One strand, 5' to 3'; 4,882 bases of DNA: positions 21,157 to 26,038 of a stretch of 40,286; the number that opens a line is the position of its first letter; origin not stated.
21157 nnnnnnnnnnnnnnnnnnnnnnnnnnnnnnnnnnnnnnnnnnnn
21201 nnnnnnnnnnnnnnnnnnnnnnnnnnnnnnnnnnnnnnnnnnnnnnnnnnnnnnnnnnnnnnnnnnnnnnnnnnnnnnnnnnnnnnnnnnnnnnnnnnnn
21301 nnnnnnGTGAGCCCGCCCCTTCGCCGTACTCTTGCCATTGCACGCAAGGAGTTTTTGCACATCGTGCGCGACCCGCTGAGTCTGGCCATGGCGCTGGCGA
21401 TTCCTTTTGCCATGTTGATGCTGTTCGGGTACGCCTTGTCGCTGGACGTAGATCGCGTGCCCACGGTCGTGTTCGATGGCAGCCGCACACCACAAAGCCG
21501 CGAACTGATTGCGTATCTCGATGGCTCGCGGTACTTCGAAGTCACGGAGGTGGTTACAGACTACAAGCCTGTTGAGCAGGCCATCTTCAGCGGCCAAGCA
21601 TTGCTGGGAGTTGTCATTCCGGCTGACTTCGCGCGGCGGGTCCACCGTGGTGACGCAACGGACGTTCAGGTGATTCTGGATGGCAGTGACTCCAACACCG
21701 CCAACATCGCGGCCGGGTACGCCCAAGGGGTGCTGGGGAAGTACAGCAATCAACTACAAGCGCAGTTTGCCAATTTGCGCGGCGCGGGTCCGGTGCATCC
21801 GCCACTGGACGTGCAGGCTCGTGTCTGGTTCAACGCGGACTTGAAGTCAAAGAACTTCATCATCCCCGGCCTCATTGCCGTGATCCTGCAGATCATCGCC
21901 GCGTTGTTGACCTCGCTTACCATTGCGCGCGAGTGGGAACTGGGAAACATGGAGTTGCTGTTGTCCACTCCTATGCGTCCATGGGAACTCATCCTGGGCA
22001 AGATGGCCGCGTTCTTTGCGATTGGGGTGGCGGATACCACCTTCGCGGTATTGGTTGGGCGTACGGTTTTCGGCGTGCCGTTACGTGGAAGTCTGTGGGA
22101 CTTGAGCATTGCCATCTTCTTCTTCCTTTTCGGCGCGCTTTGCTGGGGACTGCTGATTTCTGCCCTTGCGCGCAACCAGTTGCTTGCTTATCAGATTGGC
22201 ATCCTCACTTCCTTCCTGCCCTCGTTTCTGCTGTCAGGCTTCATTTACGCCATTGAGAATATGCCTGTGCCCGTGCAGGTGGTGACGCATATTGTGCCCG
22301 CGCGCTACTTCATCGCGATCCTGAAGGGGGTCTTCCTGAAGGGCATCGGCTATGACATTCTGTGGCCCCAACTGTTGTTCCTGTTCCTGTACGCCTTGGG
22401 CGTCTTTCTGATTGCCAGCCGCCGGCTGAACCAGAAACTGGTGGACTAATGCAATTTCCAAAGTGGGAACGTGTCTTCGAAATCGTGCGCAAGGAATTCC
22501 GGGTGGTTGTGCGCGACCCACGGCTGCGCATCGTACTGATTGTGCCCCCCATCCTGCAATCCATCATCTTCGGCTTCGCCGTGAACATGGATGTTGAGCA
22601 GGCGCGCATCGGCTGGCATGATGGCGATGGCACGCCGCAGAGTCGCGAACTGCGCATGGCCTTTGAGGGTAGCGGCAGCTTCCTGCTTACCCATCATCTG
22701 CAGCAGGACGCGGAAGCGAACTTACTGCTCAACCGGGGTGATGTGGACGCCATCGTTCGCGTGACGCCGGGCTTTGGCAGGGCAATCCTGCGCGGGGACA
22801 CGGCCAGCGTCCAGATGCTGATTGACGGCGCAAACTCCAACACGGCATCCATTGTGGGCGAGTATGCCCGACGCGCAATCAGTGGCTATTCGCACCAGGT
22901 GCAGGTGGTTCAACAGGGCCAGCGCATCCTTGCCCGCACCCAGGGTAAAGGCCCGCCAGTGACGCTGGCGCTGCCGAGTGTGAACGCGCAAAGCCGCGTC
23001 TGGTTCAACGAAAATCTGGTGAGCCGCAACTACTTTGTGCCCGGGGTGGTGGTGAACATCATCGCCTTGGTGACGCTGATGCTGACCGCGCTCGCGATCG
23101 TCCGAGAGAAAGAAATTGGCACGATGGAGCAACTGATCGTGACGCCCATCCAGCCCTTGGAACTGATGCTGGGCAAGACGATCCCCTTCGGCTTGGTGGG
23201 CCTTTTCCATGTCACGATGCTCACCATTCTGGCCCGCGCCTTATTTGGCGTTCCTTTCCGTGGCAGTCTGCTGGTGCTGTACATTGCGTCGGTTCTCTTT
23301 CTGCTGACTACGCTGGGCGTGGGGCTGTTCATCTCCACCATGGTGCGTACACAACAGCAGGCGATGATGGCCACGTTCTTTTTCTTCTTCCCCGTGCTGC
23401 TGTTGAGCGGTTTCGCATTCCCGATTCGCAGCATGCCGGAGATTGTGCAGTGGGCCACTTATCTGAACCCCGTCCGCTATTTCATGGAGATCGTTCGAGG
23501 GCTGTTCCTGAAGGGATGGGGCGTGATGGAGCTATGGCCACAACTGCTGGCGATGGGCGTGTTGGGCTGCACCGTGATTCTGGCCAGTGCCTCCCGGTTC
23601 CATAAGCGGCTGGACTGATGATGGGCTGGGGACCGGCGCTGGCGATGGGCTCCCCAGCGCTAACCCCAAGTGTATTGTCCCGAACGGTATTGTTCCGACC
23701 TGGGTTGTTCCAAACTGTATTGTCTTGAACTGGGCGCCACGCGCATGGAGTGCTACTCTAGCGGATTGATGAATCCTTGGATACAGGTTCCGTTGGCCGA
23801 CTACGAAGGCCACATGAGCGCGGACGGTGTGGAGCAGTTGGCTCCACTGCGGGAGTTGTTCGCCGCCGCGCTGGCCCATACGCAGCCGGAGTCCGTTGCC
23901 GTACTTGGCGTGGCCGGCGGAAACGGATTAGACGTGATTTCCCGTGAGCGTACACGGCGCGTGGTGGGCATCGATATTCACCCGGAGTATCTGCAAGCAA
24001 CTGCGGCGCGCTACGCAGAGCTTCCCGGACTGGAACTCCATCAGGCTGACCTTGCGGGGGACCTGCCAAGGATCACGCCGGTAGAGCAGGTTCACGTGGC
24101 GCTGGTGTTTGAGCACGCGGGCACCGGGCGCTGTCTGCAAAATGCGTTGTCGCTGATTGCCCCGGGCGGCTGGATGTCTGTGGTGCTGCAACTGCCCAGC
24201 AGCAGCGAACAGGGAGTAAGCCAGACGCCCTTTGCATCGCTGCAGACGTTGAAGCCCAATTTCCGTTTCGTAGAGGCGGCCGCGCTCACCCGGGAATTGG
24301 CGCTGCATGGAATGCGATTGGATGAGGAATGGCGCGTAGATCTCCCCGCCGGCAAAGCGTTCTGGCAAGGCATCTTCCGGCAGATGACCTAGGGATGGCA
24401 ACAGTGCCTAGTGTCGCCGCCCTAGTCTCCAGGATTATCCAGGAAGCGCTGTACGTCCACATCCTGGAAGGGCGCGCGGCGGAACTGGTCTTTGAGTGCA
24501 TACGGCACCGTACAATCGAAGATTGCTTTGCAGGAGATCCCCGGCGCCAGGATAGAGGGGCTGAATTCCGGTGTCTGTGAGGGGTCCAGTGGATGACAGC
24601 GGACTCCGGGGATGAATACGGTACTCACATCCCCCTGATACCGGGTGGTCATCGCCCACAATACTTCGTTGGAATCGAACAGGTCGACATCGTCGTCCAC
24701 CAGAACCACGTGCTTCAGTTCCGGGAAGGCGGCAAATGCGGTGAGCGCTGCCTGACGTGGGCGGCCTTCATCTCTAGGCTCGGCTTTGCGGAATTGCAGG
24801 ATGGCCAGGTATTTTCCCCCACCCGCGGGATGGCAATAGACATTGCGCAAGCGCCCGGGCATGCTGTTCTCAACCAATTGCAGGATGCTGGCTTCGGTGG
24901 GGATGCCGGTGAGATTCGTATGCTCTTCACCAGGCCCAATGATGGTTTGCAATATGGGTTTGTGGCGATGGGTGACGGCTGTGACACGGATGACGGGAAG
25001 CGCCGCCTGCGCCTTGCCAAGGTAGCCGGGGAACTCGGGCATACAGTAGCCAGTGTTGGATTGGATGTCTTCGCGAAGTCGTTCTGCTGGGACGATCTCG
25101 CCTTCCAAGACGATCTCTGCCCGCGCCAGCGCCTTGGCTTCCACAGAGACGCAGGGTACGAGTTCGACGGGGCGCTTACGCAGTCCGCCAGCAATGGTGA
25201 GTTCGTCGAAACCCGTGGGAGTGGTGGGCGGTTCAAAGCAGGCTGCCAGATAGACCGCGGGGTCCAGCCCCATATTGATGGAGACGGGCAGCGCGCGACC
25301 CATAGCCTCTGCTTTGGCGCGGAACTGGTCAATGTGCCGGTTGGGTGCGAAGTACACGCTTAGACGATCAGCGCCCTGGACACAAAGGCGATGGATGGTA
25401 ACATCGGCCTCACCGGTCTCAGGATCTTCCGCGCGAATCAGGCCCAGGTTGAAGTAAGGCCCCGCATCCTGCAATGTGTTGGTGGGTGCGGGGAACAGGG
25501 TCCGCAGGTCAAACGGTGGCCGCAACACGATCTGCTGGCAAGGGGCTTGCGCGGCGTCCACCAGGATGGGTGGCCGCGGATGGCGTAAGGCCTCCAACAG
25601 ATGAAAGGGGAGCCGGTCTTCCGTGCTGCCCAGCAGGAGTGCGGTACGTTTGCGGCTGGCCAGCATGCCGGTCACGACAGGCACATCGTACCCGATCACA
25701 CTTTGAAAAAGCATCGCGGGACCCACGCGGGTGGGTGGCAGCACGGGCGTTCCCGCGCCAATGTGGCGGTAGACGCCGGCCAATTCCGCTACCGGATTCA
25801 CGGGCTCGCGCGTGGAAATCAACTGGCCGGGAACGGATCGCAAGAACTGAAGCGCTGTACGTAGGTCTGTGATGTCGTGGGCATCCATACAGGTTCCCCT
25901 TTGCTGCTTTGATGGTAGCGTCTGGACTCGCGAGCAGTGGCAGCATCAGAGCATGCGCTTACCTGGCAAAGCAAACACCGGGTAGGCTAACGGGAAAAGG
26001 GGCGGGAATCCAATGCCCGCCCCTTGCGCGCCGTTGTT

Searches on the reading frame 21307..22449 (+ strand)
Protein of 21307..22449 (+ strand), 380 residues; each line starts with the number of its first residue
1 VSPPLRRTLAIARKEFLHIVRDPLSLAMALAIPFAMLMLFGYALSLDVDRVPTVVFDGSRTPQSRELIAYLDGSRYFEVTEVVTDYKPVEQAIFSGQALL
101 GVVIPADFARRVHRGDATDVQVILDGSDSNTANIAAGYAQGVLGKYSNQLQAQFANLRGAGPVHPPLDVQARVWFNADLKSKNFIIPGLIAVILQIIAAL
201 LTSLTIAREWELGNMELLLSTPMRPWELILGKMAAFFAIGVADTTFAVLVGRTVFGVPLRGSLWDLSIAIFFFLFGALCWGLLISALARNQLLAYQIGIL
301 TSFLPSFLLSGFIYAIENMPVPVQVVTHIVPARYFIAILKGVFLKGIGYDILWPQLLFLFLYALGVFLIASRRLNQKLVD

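Call 60: search_protein_families(library=pfam, proteins=[window:21307-22449:+], max_evalue=0.0001)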
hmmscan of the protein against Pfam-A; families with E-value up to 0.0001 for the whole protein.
window:21307-22449:+ (380 aa): 3 families
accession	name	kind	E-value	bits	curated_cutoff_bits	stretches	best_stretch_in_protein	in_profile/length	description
PF12698.13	ABC2_membrane_3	-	9.5e-48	163.5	31.6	1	26-371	4-346/347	ABC-2 family transporter protein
PF01061.29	ABC2_membrane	-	1.5e-22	80.6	26.9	1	173-343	38-210/211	ABC-2 type transporter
PF12679.13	ABC2_membrane_2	-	1e-16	61.5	27.2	1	9-320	1-214/283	ABC-2 family transporter protein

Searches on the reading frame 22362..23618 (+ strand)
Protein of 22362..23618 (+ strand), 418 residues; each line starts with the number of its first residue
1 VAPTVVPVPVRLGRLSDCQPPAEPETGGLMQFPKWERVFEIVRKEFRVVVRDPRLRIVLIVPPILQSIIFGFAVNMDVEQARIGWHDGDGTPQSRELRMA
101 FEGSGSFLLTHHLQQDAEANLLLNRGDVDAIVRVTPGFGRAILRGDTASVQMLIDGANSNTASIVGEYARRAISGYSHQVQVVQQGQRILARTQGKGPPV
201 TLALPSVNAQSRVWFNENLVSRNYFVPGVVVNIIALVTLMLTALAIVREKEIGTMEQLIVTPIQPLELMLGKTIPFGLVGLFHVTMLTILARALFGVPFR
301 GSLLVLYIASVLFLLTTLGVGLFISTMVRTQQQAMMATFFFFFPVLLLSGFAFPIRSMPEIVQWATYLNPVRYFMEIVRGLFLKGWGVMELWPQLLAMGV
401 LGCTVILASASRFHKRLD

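Call 60: search_protein_families(library=pfam, proteins=[window:22362-23618:+], max_evalue=0.0001)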
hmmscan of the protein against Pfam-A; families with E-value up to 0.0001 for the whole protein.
window:22362-23618:+ (418 aa): 3 families
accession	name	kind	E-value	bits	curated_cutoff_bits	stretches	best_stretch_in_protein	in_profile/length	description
PF12698.13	ABC2_membrane_3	-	2.6e-50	171.9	31.6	1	60-408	8-344/347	ABC-2 family transporter protein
PF01061.29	ABC2_membrane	-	1.3e-31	110.3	26.9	1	222-382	51-210/211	ABC-2 type transporter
PF12679.13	ABC2_membrane_2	-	3.7e-18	66.2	27.2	1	41-376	3-237/283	ABC-2 family transporter protein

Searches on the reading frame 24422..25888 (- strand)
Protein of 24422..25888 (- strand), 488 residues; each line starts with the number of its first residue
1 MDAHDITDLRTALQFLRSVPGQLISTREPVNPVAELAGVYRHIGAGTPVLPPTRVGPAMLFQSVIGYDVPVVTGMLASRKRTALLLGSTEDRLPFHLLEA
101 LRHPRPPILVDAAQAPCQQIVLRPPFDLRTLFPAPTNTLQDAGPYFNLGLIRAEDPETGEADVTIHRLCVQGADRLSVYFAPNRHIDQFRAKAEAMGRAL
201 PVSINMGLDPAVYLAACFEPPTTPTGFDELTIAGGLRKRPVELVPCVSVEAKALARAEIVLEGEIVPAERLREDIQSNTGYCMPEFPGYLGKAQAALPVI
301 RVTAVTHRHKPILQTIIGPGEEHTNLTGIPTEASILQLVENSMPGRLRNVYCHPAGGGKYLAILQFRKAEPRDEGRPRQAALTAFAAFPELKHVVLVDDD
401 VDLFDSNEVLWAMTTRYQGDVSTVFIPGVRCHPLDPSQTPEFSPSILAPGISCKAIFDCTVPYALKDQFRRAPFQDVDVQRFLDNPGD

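Call 60: search_protein_families(library=pfam, proteins=[window:24422-25888:-], max_evalue=0.0001)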
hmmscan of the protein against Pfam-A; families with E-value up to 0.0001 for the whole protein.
window:24422-25888:- (488 aa): 3 families
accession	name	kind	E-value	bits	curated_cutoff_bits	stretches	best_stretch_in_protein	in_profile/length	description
PF01977.22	UbiD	-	1.7e-50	171.5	23.3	1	110-318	3-203/206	3-octaprenyl-4-hydroxybenzoate carboxy-lyase Rift-related domain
PF20696.2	UbiD_C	-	2.2e-30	105.7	24.2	1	325-459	2-127/127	3-octaprenyl-4-hydroxybenzoate carboxy-lyase C-terminal domain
PF20695.2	UbiD_N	-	2.8e-13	50.2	24.3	1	20-101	7-78/78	3-octaprenyl-4-hydroxybenzoate carboxy-lyase N-terminal domain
